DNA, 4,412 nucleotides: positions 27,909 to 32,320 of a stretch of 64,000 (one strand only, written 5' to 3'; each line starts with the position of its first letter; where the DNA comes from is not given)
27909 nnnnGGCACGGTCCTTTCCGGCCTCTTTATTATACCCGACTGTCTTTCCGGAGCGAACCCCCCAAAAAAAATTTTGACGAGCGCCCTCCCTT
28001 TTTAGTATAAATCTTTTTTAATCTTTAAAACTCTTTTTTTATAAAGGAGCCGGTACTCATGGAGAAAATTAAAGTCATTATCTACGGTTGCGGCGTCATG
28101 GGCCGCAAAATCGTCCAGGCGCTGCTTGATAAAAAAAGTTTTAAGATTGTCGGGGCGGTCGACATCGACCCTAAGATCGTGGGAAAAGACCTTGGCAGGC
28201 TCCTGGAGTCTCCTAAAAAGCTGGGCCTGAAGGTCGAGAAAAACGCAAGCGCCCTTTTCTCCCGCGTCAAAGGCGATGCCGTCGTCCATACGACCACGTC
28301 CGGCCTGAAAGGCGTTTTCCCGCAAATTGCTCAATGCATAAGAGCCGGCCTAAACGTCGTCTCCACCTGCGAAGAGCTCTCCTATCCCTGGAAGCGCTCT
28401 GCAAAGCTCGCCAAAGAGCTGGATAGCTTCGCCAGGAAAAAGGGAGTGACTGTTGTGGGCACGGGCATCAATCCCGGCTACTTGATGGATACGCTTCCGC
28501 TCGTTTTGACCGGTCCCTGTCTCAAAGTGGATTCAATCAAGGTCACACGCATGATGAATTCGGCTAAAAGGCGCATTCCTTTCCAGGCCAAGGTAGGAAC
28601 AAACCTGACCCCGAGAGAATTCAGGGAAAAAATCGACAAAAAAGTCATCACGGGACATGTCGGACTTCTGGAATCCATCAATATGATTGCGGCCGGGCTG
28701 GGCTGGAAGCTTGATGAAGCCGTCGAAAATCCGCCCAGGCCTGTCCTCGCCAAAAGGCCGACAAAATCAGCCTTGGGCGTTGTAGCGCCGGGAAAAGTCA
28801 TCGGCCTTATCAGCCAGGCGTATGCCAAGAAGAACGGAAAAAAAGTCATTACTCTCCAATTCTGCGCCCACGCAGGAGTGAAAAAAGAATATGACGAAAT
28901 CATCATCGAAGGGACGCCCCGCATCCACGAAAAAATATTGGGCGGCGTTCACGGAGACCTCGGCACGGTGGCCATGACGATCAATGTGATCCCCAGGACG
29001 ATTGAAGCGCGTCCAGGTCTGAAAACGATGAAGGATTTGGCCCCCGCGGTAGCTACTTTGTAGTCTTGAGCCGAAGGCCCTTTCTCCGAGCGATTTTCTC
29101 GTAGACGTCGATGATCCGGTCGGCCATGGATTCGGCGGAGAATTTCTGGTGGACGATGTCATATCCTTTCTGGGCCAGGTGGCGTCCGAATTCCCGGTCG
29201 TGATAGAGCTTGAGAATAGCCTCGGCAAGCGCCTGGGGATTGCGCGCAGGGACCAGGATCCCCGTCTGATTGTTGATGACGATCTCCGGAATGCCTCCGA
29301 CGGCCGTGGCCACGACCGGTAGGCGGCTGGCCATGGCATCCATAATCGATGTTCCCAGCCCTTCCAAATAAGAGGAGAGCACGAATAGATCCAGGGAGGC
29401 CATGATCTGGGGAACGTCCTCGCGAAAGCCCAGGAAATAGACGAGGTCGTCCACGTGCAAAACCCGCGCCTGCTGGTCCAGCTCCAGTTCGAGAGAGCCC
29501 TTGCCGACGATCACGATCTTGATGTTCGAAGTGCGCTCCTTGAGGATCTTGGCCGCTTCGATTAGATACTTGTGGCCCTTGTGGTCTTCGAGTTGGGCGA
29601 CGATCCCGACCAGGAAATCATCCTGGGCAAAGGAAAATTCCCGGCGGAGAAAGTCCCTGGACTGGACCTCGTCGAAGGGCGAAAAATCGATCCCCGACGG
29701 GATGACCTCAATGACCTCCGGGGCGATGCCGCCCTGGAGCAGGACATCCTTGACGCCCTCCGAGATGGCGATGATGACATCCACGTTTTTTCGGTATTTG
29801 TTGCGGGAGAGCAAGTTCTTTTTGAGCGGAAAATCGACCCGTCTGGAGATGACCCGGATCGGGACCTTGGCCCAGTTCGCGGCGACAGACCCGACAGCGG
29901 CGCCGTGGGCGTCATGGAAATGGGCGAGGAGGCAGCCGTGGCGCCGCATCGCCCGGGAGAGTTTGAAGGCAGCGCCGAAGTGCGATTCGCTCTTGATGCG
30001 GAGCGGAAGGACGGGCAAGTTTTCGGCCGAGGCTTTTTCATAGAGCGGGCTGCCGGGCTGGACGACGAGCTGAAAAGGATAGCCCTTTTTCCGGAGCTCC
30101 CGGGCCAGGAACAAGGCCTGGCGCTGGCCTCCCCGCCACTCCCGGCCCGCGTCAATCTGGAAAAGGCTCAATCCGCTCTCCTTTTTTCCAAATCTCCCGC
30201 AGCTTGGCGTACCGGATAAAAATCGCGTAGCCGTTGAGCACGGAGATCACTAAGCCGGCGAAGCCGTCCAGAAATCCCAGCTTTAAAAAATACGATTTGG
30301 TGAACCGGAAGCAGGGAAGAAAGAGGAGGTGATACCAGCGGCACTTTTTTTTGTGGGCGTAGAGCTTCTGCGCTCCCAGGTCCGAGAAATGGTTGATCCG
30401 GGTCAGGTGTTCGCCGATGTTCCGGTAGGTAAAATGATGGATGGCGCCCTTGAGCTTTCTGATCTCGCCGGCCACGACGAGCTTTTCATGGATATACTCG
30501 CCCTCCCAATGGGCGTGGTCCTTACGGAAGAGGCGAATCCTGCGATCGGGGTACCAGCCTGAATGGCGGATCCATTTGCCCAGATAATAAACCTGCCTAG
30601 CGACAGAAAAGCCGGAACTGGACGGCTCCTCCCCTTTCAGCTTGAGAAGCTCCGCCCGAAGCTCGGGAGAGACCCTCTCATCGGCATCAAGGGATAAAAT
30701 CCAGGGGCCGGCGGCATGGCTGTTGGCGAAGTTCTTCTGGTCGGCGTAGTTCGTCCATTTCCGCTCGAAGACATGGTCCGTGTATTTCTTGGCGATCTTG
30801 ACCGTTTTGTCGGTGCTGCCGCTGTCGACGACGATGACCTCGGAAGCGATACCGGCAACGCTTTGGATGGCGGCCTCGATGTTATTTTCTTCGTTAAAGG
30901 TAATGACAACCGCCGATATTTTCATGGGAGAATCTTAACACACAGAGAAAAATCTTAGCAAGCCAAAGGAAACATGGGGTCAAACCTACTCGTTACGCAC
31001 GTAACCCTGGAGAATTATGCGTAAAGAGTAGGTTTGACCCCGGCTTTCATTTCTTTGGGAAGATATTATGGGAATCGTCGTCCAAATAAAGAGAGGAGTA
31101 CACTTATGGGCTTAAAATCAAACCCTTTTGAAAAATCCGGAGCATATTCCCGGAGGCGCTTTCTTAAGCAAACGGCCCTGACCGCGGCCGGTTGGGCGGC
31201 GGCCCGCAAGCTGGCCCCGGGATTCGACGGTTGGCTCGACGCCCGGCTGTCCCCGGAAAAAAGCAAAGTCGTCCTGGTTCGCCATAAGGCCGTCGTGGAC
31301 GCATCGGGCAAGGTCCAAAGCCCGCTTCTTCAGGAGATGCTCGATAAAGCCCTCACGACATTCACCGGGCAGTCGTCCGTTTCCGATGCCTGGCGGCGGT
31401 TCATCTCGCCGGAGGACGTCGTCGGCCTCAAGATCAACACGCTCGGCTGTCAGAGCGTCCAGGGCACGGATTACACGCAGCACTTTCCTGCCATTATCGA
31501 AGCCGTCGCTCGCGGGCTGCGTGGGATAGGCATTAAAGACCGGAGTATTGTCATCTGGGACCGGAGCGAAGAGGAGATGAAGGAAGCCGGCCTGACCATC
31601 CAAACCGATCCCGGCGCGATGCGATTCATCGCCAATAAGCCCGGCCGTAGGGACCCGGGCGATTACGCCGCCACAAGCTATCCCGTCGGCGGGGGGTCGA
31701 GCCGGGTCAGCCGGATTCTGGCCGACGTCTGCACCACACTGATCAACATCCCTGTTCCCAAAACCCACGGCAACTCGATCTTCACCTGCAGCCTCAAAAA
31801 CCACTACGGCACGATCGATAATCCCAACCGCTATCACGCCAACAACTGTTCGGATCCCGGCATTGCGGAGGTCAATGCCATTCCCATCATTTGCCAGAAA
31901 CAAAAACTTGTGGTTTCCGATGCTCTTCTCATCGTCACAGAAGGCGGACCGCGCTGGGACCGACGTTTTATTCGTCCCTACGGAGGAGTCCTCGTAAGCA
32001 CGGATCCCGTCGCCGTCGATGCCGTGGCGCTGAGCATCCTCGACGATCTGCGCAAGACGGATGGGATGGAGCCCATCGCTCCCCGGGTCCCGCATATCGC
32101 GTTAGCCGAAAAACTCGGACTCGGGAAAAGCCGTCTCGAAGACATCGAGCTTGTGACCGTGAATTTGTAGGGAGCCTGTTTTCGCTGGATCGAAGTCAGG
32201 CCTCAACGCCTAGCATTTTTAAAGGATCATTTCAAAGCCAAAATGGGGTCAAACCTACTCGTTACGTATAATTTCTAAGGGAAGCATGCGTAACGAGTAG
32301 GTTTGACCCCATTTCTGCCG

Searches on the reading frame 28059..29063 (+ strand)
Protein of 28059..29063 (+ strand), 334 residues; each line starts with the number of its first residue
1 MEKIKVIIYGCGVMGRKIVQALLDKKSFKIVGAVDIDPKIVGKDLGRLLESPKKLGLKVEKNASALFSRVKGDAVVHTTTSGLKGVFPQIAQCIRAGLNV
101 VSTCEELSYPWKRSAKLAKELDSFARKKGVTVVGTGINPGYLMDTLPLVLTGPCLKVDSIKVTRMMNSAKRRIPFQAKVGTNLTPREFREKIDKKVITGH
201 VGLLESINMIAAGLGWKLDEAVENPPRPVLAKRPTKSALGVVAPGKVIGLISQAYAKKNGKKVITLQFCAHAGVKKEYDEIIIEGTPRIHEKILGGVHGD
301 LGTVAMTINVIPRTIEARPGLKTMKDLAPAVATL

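Call 18: search_protein_families(library=pfam, proteins=[window:28059-29063:+], max_evalue=0.001)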
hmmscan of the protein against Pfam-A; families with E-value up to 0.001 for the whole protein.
window:28059-29063:+ (334 aa): 4 families
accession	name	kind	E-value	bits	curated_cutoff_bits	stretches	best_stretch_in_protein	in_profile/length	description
PF19328.4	DAP_DH_C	-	1.9e-38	132.6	23.3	1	141-329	1-192/206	2,4-diaminopentanoate dehydrogenase C-terminal domain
PF01113.26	DapB_N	-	7.9e-10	39.3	25.6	1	4-102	1-96/124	Dihydrodipicolinate reductase, N-terminus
PF02629.25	CoA_binding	-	1.2e-05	26.5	22.3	1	2-99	2-89/97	CoA binding domain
PF01408.29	GFO_IDH_MocA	-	0.00071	20.7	24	0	4-132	1-116/120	Oxidoreductase family, NAD-binding Rossmann fold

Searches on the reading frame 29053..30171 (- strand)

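Call 18: search_protein_families(library=pfam, proteins=[window:29053-30171:-], max_evalue=0.001)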
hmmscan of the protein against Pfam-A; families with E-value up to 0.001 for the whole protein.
window:29053-30171:- (372 aa): 5 families
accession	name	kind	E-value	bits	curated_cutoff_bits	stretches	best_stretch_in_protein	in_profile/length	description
PF00534.26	Glycos_transf_1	-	4.6e-44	150.4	26.4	1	172-337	2-170/172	Glycosyl transferases group 1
PF13692.12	Glyco_trans_1_4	-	2.3e-39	135.3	27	1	187-325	3-142/142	Glycosyl transferases group 1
PF13439.12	Glyco_transf_4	-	4.5e-17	63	28.5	1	13-162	2-167/170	Glycosyltransferase Family 4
PF13579.12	Glyco_trans_4_4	-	1.7e-11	45.2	29.7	1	14-160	2-158/158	Glycosyl transferase 4-like domain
PF20706.3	GT4-conflict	-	0.00065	19.2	26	1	183-301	195-323/385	Family 4 Glycosyltransferase in conflict systems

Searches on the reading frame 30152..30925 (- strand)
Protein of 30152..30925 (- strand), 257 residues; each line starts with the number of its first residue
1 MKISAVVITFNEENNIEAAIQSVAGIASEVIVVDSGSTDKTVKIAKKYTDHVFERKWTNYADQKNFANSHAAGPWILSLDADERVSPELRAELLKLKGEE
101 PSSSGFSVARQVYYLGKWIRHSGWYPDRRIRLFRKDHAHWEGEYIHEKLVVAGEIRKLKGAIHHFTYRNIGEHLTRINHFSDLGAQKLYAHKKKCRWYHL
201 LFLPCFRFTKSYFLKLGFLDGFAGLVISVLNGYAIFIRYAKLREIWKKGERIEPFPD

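Call 18: search_protein_families(library=pfam, proteins=[window:30152-30925:-], max_evalue=0.001)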
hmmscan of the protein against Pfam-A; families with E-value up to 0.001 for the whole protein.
window:30152-30925:- (257 aa): 3 families
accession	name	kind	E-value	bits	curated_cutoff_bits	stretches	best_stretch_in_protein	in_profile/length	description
PF00535.33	Glycos_transf_2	-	4.7e-21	75.9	23.3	1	4-131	1-135/168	Glycosyl transferase family 2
PF13704.12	Glyco_tranf_2_4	-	0.00042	21.2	27.5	0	11-83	2-82/98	Glycosyl transferase family 2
PF10111.15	Glyco_tranf_2_2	-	0.00051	20.1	27.3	1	7-96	3-105/276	Glycosyltransferase like family 2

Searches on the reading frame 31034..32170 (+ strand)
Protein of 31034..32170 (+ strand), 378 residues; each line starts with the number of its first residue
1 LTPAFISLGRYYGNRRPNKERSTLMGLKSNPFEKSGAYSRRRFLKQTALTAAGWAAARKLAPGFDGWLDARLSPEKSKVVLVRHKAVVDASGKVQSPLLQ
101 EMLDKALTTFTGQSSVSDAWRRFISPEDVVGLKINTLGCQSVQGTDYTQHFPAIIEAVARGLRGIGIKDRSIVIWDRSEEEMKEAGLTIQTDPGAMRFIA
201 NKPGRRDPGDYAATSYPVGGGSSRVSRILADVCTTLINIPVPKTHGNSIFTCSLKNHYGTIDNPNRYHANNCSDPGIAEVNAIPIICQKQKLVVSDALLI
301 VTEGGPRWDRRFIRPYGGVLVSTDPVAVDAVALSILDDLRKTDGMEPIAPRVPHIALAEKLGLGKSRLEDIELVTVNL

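Call 18: search_protein_families(library=pfam, proteins=[window:31034-32170:+], max_evalue=0.001)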
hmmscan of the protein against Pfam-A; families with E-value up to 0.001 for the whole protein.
window:31034-32170:+ (378 aa): 1 family
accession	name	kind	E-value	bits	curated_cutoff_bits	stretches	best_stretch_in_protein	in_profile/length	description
PF04015.17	DUF362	-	9.4e-17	62.2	24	1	130-333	1-199/200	Domain of unknown function (DUF362)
